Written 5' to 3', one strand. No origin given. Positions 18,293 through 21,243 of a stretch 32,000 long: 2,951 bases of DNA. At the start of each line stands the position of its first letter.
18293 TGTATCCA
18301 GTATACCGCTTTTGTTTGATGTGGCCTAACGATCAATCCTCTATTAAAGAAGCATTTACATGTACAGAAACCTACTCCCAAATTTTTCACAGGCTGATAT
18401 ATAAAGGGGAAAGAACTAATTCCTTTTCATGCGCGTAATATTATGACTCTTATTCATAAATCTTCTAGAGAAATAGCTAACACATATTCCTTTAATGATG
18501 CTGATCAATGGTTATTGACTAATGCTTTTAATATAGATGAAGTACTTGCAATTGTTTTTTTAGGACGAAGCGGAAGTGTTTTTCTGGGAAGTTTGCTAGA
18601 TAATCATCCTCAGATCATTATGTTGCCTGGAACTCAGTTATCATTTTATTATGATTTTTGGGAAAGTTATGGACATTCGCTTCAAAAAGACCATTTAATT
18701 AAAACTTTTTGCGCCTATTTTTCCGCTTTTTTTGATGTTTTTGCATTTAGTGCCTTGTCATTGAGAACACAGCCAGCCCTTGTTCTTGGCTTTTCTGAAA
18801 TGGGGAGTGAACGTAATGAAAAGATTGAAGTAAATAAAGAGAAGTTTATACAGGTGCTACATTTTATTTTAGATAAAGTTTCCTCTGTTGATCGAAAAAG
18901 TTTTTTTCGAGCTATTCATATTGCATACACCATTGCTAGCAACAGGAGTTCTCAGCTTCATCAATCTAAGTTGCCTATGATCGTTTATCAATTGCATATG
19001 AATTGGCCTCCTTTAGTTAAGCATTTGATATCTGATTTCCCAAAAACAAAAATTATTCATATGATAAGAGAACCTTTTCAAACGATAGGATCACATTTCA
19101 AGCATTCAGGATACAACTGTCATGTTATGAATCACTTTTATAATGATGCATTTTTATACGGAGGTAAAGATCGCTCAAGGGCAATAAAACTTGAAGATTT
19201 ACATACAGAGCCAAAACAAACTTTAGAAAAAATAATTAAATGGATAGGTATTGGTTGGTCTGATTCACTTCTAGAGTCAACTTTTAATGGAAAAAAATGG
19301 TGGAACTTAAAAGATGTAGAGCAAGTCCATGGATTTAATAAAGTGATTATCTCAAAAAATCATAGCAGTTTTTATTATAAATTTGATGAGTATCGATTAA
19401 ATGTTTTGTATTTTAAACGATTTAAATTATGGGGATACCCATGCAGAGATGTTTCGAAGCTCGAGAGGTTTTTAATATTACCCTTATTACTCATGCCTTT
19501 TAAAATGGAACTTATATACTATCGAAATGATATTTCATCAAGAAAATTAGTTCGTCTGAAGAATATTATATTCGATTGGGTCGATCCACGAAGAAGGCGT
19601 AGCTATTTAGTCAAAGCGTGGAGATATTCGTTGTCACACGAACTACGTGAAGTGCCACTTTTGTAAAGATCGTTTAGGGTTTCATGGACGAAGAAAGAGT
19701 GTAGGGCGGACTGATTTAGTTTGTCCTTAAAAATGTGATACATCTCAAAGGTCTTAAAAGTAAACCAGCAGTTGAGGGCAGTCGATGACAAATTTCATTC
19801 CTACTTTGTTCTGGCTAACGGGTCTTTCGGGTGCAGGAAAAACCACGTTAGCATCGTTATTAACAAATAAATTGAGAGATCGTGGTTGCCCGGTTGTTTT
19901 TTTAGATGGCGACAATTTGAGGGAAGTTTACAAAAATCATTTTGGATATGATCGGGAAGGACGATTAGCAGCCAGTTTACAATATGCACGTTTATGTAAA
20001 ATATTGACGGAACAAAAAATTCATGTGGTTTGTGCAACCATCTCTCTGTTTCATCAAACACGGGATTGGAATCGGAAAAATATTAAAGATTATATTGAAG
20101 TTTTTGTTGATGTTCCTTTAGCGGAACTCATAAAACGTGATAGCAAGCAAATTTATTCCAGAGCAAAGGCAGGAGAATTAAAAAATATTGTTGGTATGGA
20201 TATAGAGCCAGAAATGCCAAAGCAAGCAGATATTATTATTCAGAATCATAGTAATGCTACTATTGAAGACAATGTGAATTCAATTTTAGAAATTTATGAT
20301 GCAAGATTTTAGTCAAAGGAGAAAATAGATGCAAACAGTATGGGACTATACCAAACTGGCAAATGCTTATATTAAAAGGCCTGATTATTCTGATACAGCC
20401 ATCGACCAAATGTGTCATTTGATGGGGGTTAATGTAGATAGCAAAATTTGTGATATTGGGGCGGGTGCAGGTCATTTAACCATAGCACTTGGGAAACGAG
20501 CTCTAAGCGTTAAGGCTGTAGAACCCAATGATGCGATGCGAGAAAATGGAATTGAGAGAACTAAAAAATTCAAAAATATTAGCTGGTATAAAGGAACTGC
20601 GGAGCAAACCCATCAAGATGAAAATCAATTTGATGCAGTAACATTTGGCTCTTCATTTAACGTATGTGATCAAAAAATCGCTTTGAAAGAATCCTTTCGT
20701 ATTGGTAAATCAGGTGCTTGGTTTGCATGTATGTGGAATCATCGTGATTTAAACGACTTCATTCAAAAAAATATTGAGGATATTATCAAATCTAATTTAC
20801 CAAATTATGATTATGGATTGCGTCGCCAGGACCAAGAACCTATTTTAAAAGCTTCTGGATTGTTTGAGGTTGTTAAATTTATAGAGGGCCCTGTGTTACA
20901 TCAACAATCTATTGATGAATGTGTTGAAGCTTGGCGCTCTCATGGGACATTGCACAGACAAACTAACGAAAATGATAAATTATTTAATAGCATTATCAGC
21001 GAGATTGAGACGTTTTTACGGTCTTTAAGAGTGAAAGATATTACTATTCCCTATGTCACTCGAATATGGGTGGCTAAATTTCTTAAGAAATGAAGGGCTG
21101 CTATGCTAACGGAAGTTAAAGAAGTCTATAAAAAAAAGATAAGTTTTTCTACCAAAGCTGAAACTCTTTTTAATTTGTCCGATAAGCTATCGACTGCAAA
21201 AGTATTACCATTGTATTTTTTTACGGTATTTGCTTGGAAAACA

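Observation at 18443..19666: Sulfotransferase-fold protein next to the CysC-like kinase: true sulfotransferase or phosphoramidate transferase?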

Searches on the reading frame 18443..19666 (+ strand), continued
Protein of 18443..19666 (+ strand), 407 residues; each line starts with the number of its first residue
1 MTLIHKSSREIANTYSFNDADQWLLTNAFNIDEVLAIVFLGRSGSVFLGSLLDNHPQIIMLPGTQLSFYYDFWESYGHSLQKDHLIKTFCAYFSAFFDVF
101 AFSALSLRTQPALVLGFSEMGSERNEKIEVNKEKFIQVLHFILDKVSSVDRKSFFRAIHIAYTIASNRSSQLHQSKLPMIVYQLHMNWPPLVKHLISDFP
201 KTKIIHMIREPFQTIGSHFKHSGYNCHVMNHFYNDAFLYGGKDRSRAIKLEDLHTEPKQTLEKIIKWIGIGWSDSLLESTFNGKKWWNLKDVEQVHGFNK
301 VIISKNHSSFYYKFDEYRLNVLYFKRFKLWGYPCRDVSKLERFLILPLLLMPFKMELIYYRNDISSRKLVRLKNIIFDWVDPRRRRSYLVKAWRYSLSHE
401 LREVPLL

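Call 87: find_encoding_contigs(protein=P0037, flank=8000, max_places=1)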
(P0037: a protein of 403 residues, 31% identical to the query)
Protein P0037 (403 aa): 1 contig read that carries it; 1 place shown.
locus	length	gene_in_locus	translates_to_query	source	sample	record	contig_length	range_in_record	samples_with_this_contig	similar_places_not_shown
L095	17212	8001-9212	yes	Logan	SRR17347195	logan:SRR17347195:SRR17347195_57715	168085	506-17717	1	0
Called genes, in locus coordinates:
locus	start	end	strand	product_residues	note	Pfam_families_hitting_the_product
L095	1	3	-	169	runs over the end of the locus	?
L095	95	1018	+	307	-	PF00389:2-Hacid_dh, PF02826:2-Hacid_dh_C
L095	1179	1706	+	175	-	PF13412:HTH_24 (weak)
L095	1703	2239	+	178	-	PF00702:Hydrolase, PF08645:PNK3P (weak), PF13242:Hydrolase_like (weak)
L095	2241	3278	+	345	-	PF01116:F_bP_aldolase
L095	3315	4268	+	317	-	PF01370:Epimerase, PF04321:RmlD_sub_bind (weak), PF16363:GDP_Man_Dehyd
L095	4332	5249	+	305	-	PF01370:Epimerase, PF04321:RmlD_sub_bind, PF16363:GDP_Man_Dehyd (weak)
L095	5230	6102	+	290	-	PF01061:ABC2_membrane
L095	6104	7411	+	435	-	PF00005:ABC_tran, PF13304:AAA_21 (faint), PF14524:Wzt_C (faint)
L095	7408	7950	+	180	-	PF08645:PNK3P (weak), PF13419:HAD_2 (faint), PF12710:HAD (faint), PF00702:Hydrolase, PF13242:Hydrolase_like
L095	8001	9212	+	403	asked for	PF13469:Sulfotransfer_3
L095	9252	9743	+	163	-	PF01583:APS_kinase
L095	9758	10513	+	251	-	PF13489:Methyltransf_23, PF01209:Ubie_methyltran, PF13649:Methyltransf_25, PF08241:Methyltransf_11, PF08242:Methyltransf_12 (weak)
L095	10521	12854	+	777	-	PF01326:PPDK_N, PF00391:PEP-utilizers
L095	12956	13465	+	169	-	PF00117:GATase, PF07722:Peptidase_C26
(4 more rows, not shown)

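Call 88: find_encoding_contigs(protein=P0050, flank=8000, max_places=1)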
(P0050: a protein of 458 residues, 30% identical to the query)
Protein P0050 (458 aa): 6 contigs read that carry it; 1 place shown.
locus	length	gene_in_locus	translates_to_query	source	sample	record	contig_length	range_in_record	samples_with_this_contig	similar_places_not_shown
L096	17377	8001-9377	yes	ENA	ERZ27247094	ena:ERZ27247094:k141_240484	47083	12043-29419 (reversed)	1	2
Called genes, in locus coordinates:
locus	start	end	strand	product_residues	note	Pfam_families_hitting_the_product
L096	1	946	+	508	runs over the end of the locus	PF04295:GD_AH_second, PF20629:GD_AH_C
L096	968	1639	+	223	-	PF13847:Methyltransf_31 (weak), PF08241:Methyltransf_11, PF13649:Methyltransf_25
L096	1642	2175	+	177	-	PF01583:APS_kinase, PF06414:Zeta_toxin (weak), PF13238:AAA_18 (faint)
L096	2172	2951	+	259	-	PF01209:Ubie_methyltran, PF08241:Methyltransf_11, PF08242:Methyltransf_12 (weak), PF13649:Methyltransf_25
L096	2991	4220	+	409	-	PF04464:Glyphos_transf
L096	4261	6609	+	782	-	PF01326:PPDK_N (weak), PF00391:PEP-utilizers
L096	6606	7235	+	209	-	PF07722:Peptidase_C26, PF00117:GATase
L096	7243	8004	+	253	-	PF00483:NTP_transferase (weak), PF12804:NTP_transf_3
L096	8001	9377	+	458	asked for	PF13469:Sulfotransfer_3 (faint)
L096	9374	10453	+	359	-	PF04055:Radical_SAM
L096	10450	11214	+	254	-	PF00106:adh_short, PF08659:KR (faint), PF13561:adh_short_C2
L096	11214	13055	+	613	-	PF02310:B12-binding (weak), PF04055:Radical_SAM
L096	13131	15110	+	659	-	PF02310:B12-binding (weak), PF04055:Radical_SAM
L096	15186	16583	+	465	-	PF04055:Radical_SAM, PF06969:HemN_C (weak)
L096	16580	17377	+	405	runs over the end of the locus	-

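Call 89: find_encoding_contigs(protein=P0051, flank=8000, max_places=1)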
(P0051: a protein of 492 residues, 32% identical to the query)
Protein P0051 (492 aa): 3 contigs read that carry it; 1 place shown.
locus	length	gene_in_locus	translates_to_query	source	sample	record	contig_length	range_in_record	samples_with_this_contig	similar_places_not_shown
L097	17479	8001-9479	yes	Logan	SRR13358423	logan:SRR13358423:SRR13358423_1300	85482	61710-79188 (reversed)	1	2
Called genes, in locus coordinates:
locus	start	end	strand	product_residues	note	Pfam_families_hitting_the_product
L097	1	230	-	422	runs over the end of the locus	PF14100:DUF6807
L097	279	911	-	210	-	PF06283:ThuA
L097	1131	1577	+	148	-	PF02082:Rrf2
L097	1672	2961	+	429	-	PF01053:Cys_Met_Meta_PP, PF00266:Aminotran_5 (faint), PF01041:DegT_DnrJ_EryC1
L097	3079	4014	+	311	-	PF00291:PALP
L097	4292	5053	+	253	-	PF01643:Acyl-ACP_TE, PF13279:4HBT_2 (faint), PF20791:Acyl-ACP_TE_C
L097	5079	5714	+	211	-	PF06197:DUF998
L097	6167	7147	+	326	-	-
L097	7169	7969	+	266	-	PF01791:DeoC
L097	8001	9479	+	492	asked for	PF13469:Sulfotransfer_3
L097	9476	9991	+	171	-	PF01583:APS_kinase, PF13238:AAA_18 (weak)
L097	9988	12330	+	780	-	PF01326:PPDK_N (faint), PF00391:PEP-utilizers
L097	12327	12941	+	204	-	PF07722:Peptidase_C26, PF00117:GATase, PF07722:Peptidase_C26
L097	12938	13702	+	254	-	PF13649:Methyltransf_25, PF08241:Methyltransf_11, PF08242:Methyltransf_12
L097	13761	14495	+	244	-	PF00483:NTP_transferase (weak), PF01128:IspD (weak), PF12804:NTP_transf_3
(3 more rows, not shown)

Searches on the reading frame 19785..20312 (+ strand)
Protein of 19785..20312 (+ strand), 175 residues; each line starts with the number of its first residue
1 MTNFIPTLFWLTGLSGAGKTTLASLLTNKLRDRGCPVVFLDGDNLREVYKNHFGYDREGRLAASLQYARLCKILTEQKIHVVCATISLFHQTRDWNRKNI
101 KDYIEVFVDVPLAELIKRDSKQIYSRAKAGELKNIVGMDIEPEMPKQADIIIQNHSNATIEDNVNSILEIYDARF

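Call 3: search_protein_families(library=pfam, proteins=[window:19785-20312:+], max_evalue=0.01)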
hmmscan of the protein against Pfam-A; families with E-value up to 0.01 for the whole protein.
window:19785-20312:+ (175 aa): 19 families
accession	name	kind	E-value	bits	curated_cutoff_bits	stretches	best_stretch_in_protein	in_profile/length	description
PF01583.26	APS_kinase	-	3.2e-37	128.3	21.1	1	8-152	4-151/152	Adenylylsulphate kinase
PF13238.12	AAA_18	-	2.7e-07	31.5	29.4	1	11-130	3-119/128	AAA domain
PF06414.18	Zeta_toxin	-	1.7e-06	28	22.3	1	6-77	16-86/199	Zeta toxin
PF13671.12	AAA_33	-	3.9e-06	27.6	27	1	8-128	1-124/143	AAA domain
PF24883.2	NPHP3_N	-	1.5e-05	25.6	24.8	1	7-104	23-109/164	Nephrocystin 3, N-terminal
PF20720.3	nSTAND3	-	0.00023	21.3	27.2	1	11-50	22-59/155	Novel STAND NTPase 3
PF13401.12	AAA_22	-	0.00074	20.3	27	1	10-41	9-40/130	AAA domain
PF00005.33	ABC_tran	-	0.0014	19.7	25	1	10-47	15-51/137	ABC transporter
PF01656.29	CbiA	-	0.0015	19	25.4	1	14-50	7-43/125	CobQ/CobB/MinD/ParA nucleotide binding domain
PF16575.11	CLP1_P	-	0.003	17.8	26.6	1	15-43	3-31/188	mRNA cleavage and polyadenylation factor CLP1 P-loop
PF02223.23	Thymidylate_kin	-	0.0034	17.5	27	0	13-39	3-29/185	Thymidylate kinase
PF13207.12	AAA_17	-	0.0037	18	27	1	12-55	1-39/136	AAA domain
PF13191.12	AAA_16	-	0.0044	18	32.6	1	8-44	26-60/167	AAA ATPase domain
PF00448.28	SRP54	-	0.0044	17.1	22.7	1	8-46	3-41/196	SRP54-type protein, GTPase domain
PF08433.16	KTI12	-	0.0044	17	22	1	8-78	3-72/271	Chromatin associated protein KTI12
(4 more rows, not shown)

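Call 42: search_protein_families(library=ncbifam, proteins=[window:19785-20309:+], max_evalue=0.01)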
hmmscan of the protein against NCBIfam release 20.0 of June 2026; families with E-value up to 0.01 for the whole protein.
window:19785-20309:+ (175 aa): 27 families (the best 25 are shown)
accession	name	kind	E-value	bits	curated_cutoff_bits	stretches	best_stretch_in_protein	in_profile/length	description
NF004041.0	PRK05541.1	subfamily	2.8e-58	196.8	127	1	7-169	8-168/176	adenylyl-sulfate kinase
TIGR00455.1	apsK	equivalog_domain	1.1e-37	129.5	138.7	1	8-169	20-182/184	adenylyl-sulfate kinase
NF002059.0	PRK00889.1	subfamily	3.3e-37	127.9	244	1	8-169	7-167/177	adenylyl-sulfate kinase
NF004035.0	PRK05506.1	subfamily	1.1e-35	123.1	715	1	6-173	460-628/632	bifunctional sulfate adenylyltransferase subunit 1/adenylylsulfate kinase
NF003013.0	PRK03846.1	subfamily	7.8e-34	117.1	163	1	6-171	28-194/202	adenylyl-sulfate kinase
NF004040.0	PRK05537.1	equivalog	2.4e-31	108.9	669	1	9-169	399-562/572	bifunctional sulfate adenylyltransferase/adenylylsulfate kinase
TIGR03574.1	selen_PSTK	equivalog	1.2e-06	28.2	290.5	1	9-121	2-115/249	L-seryl-tRNA(Sec) kinase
NF005807.0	PRK07667.1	equivalog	5.2e-05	22.9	221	1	11-44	22-55/193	kinase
NF038214.1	IS21_help_AAA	equivalog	0.00032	20.5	200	1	10-70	94-154/232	IS21-like element helper ATPase IstB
TIGR01313.1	therm_gnt_kin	subfamily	0.00055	19.7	113.75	1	11-118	3-111/164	gluconokinase, GntK/IdnK-type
NF006746.0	PRK09270.1-5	subfamily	0.00055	18.9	250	0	11-40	26-55/210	nucleoside/nucleotide kinase family protein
TIGR01186.1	proV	subfamily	0.00067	18.9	326.6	1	8-71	21-83/363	betaine/proline/choline family ABC transporter ATP-binding protein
NF005992.0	PRK08116.1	subfamily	0.0007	18.8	189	1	10-53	118-161/269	hypothetical protein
NF006085.0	PRK08233.1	equivalog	0.00095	19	198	1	9-119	8-121/184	hypothetical protein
TIGR02673.1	FtsE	equivalog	0.00096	18.9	264.85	1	8-52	30-73/214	cell division ATP-binding protein FtsE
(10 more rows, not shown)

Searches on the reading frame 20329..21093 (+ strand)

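Call 3: search_protein_families(library=pfam, proteins=[window:20329-21093:+], max_evalue=0.01)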
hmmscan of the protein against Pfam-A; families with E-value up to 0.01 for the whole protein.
window:20329-21093:+ (254 aa): 8 families
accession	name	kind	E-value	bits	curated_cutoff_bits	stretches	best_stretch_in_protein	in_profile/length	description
PF08241.18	Methyltransf_11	-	5.9e-12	46.5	21.2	1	42-134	2-95/95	Methyltransferase domain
PF01209.24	Ubie_methyltran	-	2.1e-11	44.1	20.1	1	28-158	39-175/233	ubiE/COQ5 methyltransferase family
PF13649.12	Methyltransf_25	-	1.9e-10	41.7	27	1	40-128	1-95/97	Methyltransferase domain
PF13847.12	Methyltransf_31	-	2.5e-07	30.9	27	1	37-133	4-108/145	Methyltransferase domain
PF08242.18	Methyltransf_12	-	7.5e-06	27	30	1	42-119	2-85/98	Methyltransferase domain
PF00398.26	RrnaAD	-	4.4e-05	23.2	24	1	32-94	26-88/263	Ribosomal RNA adenine dimethylase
PF13489.12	Methyltransf_23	-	0.00019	21.6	27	1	36-132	22-114/164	Methyltransferase domain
PF13679.12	Methyltransf_32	-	0.00028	21.3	27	1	35-96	24-94/143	Methyltransferase domain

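Call 42: search_protein_families(library=ncbifam, proteins=[window:20329-21090:+], max_evalue=0.01)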
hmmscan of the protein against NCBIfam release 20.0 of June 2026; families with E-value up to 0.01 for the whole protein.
window:20329-21090:+ (254 aa): 29 families (the best 25 are shown)
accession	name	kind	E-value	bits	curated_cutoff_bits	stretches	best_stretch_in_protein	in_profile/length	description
TIGR01934.1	MenG_MenH_UbiE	subfamily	4e-14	52.4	158.35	1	27-150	30-157/223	ubiquinone/menaquinone biosynthesis methyltransferase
NF001244.0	PRK00216.1-5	equivalog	1.2e-11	44.4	216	1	27-148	39-167/236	bifunctional demethylmenaquinone methyltransferase/2-methoxy-6-polyprenyl-1,4-benzoquinol methylase UbiE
NF052510.1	methyltran_MpqE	exception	8.7e-11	41.6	335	1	32-145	42-162/234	methyl-plastoquinone biosynthesis methyltransferase MpqE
NF001243.0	PRK00216.1-4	equivalog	7.5e-09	35.3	235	1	27-135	38-152/237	demethylmenaquinone methyltransferase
NF001242.0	PRK00216.1-3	equivalog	3.2e-08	33.3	351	1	37-135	71-176/258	bifunctional demethylmenaquinone methyltransferase/2-methoxy-6-polyprenyl-1,4-benzoquinol methylase UbiE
NF043040.1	corrin_prot_MT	hypoth_equivalog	1.1e-07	31.6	180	1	36-110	41-120/216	corrinoid protein-associated methyltransferase CpaM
TIGR02752.1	MenG_heptapren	equivalog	7.1e-07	29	419.85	1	27-135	36-150/231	demethylmenaquinone methyltransferase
NF000499.2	Erm23S_rRNA_broad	equivalog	1e-06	28.3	212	1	22-84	9-71/244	23S ribosomal RNA methyltransferase Erm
NF045667.1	MTase_DVU1556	equivalog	1.5e-06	27.8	155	1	25-133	11-118/213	DVU_1556 family methyltransferase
TIGR01983.1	UbiG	equivalog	2.3e-06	27.1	102.95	1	37-106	50-122/228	bifunctional 2-polyprenyl-6-hydroxyphenol methylase/3-demethylubiquinol 3-O-methyltransferase UbiG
NF001241.0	PRK00216.1-2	equivalog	2.6e-06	27.3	327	1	30-133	45-146/231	demethylmenaquinone methyltransferase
TIGR02072.1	BioC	equivalog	3.3e-06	27.1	184.95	1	26-134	21-132/244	malonyl-ACP O-methyltransferase BioC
TIGR02021.1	BchM-ChlM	equivalog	1.3e-05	24.7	158.9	1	37-104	55-122/218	magnesium protoporphyrin IX methyltransferase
NF001240.0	PRK00216.1-1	equivalog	1.9e-05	23.9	378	1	31-135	58-169/251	bifunctional demethylmenaquinone methyltransferase/2-methoxy-6-polyprenyl-1,4-benzoquinol methylase UbiE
TIGR00755.1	ksgA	equivalog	4.3e-05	23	171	1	23-103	16-96/256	16S rRNA (adenine(1518)-N(6)/adenine(1519)-N(6))-dimethyltransferase RsmA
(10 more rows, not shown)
